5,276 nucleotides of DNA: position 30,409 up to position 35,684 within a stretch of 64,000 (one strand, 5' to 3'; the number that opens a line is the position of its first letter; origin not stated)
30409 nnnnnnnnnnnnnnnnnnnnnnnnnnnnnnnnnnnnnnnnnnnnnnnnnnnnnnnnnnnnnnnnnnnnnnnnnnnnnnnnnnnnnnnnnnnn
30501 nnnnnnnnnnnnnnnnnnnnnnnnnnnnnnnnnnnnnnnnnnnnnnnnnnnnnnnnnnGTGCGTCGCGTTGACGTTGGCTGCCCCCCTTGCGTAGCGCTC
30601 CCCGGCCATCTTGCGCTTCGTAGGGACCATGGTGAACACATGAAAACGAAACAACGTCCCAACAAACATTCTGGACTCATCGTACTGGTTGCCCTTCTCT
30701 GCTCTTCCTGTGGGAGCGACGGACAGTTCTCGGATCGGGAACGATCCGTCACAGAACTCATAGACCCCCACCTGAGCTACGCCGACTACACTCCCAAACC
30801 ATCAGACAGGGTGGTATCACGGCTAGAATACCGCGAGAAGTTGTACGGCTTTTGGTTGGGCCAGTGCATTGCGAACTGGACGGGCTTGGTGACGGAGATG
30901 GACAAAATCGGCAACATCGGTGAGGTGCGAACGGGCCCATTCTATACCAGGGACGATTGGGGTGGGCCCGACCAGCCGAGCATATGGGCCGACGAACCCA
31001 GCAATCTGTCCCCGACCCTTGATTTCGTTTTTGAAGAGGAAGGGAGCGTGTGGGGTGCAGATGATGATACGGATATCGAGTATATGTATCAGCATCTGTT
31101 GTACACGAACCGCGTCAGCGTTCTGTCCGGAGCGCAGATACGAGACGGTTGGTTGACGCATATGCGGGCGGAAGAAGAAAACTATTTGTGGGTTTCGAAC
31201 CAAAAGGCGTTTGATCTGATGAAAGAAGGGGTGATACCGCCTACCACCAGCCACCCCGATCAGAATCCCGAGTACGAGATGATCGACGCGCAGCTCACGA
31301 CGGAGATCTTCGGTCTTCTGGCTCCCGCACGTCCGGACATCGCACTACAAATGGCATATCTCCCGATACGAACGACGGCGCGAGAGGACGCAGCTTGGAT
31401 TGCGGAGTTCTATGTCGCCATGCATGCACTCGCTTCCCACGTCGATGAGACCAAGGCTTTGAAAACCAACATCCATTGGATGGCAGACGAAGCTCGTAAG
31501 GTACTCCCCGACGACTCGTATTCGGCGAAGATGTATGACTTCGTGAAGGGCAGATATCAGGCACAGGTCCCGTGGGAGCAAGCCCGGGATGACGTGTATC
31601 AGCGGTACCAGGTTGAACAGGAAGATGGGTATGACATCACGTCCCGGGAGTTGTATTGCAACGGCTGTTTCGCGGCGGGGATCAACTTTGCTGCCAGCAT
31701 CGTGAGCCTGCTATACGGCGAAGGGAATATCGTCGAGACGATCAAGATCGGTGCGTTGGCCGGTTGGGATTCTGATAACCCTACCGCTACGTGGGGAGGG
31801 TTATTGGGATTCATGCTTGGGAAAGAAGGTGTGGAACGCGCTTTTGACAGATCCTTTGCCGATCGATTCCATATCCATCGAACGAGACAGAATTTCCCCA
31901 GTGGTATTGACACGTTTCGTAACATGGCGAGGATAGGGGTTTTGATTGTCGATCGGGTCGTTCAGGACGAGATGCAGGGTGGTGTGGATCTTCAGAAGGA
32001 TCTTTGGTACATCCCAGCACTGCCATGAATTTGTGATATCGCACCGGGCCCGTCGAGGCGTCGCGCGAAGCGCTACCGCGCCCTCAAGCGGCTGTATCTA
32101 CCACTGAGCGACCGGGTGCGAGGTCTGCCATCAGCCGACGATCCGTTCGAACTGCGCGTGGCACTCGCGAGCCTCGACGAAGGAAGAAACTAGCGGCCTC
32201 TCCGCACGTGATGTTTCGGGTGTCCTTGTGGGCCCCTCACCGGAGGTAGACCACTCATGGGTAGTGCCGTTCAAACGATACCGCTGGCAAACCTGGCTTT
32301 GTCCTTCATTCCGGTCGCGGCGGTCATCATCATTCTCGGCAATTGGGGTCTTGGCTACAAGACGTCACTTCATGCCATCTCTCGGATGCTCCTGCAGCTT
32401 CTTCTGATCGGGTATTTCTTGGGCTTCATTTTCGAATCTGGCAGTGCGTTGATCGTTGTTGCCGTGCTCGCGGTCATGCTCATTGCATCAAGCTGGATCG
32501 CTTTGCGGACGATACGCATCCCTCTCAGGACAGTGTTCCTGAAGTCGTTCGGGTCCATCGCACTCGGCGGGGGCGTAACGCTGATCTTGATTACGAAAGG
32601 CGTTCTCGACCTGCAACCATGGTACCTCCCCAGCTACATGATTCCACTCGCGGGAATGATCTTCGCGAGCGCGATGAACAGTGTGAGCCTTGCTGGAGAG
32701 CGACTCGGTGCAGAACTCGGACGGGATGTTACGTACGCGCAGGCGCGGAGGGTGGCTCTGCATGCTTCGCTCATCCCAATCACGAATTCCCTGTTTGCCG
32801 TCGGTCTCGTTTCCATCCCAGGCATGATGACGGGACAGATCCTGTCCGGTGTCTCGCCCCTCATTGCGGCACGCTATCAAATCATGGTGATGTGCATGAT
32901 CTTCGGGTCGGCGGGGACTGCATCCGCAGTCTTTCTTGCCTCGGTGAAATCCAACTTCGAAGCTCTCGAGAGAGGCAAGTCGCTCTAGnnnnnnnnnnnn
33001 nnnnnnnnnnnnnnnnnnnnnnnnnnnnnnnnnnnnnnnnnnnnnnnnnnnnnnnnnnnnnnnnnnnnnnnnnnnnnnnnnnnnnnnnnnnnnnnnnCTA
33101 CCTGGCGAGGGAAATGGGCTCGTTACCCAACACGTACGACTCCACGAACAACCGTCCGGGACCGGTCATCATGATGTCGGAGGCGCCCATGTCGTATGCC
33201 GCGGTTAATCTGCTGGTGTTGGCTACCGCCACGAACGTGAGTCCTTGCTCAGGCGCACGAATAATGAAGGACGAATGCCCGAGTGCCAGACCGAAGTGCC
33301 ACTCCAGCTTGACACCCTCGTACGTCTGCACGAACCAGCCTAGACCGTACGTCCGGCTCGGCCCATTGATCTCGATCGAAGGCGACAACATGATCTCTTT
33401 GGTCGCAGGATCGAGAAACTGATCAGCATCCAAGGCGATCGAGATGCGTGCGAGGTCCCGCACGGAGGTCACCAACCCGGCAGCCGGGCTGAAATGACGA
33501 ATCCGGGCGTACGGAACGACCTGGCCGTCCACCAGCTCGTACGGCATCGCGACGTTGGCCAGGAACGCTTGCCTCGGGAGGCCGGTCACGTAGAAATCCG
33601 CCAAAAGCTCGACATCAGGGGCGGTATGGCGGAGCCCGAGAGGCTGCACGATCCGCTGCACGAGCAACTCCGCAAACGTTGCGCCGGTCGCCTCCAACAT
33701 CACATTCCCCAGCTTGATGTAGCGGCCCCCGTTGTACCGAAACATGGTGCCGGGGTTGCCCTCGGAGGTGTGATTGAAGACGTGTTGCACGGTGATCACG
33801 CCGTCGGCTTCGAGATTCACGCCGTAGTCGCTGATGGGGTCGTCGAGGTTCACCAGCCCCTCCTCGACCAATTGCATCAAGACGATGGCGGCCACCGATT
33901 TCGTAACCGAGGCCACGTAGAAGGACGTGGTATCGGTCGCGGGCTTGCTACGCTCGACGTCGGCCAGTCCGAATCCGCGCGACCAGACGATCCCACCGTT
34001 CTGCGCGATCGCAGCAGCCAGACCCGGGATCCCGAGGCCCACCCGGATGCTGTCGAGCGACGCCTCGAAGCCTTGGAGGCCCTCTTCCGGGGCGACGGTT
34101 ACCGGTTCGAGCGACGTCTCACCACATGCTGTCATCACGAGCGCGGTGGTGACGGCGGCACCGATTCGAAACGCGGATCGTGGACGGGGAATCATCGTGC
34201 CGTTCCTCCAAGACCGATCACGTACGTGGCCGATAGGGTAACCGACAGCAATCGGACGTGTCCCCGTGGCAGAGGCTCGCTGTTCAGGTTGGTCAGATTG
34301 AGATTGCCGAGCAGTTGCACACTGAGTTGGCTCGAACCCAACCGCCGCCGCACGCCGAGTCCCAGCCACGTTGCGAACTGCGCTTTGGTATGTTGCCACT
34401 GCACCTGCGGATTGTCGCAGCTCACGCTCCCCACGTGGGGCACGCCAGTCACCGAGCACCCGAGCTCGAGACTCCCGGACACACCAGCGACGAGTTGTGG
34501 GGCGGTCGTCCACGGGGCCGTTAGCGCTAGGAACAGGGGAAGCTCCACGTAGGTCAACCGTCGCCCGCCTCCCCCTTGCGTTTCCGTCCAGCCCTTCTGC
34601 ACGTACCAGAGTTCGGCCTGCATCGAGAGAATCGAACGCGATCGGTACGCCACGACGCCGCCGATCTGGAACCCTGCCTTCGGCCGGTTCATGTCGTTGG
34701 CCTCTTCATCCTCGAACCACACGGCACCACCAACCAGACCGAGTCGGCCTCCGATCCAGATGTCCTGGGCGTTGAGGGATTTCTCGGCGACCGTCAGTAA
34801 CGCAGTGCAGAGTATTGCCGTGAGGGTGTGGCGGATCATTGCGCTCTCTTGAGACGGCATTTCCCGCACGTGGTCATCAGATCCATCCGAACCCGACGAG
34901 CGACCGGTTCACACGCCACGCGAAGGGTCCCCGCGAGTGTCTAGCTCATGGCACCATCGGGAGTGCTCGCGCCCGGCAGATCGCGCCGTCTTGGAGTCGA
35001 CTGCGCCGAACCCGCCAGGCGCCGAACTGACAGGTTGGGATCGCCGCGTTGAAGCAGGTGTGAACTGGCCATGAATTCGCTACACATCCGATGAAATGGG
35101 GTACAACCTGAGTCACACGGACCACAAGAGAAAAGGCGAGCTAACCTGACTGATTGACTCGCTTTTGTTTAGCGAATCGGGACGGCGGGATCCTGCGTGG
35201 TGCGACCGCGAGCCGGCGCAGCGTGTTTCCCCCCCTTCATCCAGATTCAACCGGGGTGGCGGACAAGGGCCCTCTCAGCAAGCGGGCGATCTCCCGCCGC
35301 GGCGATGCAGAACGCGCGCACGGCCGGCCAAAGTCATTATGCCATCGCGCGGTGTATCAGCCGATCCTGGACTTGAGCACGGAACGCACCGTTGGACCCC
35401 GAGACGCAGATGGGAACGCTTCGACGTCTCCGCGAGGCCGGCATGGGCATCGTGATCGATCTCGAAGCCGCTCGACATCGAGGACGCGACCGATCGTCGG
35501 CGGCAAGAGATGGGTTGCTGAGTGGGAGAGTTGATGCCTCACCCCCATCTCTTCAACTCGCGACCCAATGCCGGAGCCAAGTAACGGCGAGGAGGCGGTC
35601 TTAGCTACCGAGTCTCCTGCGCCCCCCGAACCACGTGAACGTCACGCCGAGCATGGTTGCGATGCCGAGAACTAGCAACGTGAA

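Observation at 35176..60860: Co-oriented, hairpin-rich intergenic repeat family that sits exactly at gene-block boundaries (cassette-like layout)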

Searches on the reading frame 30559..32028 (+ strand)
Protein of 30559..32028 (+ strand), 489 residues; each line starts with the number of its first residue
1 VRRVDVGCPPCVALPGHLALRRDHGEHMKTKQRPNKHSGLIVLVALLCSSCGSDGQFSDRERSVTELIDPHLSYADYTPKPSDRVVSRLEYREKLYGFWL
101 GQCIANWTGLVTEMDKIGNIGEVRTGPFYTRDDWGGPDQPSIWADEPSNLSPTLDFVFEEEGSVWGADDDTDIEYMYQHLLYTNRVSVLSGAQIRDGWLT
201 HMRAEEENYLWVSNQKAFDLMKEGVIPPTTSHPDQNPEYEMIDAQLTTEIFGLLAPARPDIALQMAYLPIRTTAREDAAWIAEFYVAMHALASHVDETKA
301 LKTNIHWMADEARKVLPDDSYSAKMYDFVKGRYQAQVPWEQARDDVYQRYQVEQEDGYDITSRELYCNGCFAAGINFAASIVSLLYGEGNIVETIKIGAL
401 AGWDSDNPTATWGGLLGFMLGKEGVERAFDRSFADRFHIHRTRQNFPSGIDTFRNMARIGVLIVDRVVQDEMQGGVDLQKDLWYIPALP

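Call 23: search_protein_families(library=pfam, proteins=[window:30559-32028:+])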
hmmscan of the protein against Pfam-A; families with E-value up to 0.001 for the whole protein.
window:30559-32028:+ (489 aa): 1 family
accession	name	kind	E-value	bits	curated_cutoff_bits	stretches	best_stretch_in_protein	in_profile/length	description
PF03747.19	ADP_ribosyl_GH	-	8.1e-23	81.9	26.2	1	97-426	1-285/287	ADP-ribosylglycohydrolase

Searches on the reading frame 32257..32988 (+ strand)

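Call 23: search_protein_families(library=pfam, proteins=[window:32257-32988:+])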
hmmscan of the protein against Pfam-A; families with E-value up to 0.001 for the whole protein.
window:32257-32988:+ (243 aa): 1 family
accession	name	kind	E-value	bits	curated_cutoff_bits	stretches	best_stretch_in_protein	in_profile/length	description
PF03649.18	UPF0014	-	2e-50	171.9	22.6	1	12-230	3-237/242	Uncharacterised protein family (UPF0014)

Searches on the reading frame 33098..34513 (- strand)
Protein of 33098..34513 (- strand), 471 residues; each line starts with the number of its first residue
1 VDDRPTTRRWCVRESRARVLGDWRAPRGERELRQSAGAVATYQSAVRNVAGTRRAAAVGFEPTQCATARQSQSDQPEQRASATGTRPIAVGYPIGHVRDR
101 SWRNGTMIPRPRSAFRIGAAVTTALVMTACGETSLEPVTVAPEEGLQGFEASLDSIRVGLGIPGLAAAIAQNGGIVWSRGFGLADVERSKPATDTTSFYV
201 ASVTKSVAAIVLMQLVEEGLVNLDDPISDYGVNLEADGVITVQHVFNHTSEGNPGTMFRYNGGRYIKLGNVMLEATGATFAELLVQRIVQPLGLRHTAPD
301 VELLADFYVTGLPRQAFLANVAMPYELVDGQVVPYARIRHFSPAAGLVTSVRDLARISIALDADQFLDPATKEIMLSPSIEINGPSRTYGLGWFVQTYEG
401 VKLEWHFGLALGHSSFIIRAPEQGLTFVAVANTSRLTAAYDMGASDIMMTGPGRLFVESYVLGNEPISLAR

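Call 23: search_protein_families(library=pfam, proteins=[window:33098-34513:-])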
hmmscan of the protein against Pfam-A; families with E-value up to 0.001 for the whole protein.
window:33098-34513:- (471 aa): 1 family
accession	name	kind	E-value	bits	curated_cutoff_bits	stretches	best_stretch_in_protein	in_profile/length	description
PF00144.29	Beta-lactamase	-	2.5e-49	168.7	27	1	161-435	13-312/329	Beta-lactamase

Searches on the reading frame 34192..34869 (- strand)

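Call 22: search_protein_families(library=pfam, proteins=[window:34192-34869:-])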
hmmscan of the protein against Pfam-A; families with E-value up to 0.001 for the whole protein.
window:34192-34869:- (225 aa): 1 family
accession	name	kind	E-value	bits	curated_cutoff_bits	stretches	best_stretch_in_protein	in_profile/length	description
PF13568.12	OMP_b-brl_2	-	4.1e-12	47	27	1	34-195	2-173/175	Outer membrane protein beta-barrel domain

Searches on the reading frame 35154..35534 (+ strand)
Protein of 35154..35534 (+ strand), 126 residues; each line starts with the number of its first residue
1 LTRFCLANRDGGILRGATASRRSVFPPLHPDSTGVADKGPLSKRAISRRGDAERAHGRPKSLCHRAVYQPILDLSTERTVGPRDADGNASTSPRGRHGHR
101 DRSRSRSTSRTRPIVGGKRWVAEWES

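Call 22: search_protein_families(library=pfam, proteins=[window:35154-35534:+])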
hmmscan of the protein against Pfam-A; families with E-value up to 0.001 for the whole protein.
window:35154-35534:+ (126 aa): 0 families
